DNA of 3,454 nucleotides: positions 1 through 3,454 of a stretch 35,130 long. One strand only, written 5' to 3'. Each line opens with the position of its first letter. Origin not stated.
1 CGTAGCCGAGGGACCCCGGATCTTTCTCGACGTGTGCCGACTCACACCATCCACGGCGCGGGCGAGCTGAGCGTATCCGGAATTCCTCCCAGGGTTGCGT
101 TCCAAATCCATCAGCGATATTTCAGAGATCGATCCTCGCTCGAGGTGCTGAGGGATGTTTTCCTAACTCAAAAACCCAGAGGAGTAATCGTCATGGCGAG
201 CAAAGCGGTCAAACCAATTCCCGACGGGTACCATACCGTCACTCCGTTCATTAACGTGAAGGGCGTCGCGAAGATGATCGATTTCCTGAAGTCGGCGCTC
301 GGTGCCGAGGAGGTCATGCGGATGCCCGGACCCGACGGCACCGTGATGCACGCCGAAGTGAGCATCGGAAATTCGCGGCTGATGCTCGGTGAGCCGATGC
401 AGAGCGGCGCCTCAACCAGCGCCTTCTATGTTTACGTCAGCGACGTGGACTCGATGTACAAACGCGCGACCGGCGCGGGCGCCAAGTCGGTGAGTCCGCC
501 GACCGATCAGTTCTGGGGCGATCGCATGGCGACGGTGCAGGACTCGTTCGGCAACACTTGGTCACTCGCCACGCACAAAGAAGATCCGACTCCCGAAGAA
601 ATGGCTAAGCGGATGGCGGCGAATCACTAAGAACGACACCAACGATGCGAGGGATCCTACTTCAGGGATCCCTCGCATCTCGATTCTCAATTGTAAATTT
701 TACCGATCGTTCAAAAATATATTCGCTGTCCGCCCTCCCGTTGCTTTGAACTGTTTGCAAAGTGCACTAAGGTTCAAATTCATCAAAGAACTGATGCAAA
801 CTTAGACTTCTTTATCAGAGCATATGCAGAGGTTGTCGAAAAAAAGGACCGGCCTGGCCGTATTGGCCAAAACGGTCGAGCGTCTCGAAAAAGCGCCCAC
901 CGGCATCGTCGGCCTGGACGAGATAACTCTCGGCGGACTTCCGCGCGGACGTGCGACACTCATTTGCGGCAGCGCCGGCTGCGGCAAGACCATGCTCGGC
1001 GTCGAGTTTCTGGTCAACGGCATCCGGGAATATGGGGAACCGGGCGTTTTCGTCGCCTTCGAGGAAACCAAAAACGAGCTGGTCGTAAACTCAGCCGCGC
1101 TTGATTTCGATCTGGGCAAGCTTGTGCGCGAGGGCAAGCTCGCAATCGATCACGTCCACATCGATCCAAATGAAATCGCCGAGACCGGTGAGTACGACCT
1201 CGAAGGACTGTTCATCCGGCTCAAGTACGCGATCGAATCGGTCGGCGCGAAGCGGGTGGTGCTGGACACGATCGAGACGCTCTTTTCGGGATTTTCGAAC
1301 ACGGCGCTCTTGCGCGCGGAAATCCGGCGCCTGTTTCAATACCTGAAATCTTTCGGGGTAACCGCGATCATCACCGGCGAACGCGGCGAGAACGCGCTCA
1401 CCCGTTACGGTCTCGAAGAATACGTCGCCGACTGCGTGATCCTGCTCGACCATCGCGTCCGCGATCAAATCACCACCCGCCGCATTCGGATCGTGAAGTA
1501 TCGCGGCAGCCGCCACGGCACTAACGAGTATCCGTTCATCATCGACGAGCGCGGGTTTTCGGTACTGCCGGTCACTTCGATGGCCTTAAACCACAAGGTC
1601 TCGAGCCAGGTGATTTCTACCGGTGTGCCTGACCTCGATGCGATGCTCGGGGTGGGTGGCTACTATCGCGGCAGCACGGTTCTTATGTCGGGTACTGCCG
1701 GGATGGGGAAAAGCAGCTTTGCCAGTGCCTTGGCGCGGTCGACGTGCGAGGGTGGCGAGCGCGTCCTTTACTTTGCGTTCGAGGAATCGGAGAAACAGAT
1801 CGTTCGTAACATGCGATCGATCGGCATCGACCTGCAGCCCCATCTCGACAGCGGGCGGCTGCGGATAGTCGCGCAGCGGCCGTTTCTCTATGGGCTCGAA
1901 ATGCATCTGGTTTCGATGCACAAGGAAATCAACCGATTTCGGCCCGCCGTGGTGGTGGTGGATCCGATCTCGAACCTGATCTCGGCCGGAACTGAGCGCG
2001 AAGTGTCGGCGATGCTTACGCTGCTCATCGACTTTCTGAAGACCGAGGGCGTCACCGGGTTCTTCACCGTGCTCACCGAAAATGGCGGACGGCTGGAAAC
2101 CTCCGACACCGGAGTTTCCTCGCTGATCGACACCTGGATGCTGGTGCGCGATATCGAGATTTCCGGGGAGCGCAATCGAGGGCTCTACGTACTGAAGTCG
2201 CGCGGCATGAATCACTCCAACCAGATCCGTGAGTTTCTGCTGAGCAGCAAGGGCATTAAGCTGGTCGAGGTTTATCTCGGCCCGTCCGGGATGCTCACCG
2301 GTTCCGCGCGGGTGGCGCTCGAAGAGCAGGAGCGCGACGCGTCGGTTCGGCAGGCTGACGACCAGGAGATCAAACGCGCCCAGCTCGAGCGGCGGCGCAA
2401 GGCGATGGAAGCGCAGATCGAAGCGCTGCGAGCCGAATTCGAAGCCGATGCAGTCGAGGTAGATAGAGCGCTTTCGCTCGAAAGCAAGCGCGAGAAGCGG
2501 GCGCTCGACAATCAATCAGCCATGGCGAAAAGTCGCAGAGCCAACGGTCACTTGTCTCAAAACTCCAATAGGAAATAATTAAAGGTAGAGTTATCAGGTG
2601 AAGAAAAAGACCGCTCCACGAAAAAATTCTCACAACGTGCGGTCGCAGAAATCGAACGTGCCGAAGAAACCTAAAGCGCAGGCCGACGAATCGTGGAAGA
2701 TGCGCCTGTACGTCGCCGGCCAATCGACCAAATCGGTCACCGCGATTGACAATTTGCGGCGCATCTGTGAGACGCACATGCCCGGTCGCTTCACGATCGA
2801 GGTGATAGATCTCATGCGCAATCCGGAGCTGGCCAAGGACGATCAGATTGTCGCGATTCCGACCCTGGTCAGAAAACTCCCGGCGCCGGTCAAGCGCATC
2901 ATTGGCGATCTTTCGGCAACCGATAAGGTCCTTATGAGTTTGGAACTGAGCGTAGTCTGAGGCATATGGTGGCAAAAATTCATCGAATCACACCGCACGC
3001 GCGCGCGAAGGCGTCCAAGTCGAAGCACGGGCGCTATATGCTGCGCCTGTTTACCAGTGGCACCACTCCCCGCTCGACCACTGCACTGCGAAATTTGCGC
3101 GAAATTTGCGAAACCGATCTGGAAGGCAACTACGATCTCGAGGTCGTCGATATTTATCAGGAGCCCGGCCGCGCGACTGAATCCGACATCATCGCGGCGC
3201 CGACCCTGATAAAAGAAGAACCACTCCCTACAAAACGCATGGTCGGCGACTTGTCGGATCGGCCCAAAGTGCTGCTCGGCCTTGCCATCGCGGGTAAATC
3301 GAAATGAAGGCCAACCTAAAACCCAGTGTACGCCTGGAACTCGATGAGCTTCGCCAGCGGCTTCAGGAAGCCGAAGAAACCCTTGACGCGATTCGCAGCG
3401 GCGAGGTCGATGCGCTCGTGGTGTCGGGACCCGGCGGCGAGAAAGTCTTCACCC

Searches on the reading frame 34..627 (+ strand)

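Call 54: search_protein_families(library=pfam, proteins=[window:34-627:+], max_evalue=0.001)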
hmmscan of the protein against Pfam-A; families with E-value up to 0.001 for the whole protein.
window:34-627:+ (198 aa): 1 family
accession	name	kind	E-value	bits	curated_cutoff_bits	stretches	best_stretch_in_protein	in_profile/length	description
PF00903.31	Glyoxalase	-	1.9e-13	51.3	20.6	1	73-177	7-120/121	Glyoxalase/Bleomycin resistance protein/Dioxygenase superfamily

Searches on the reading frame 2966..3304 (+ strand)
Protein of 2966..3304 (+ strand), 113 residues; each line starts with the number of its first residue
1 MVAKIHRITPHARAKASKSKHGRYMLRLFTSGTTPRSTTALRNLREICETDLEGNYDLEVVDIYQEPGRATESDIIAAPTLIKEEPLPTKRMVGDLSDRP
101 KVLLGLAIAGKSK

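Call 54: search_protein_families(library=pfam, proteins=[window:2966-3304:+], max_evalue=0.001)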
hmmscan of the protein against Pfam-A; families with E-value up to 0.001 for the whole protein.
window:2966-3304:+ (113 aa): 1 family
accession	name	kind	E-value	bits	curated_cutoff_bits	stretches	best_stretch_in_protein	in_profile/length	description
PF07689.18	KaiB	-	3.4e-22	78.4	27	1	27-107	1-81/82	KaiB domain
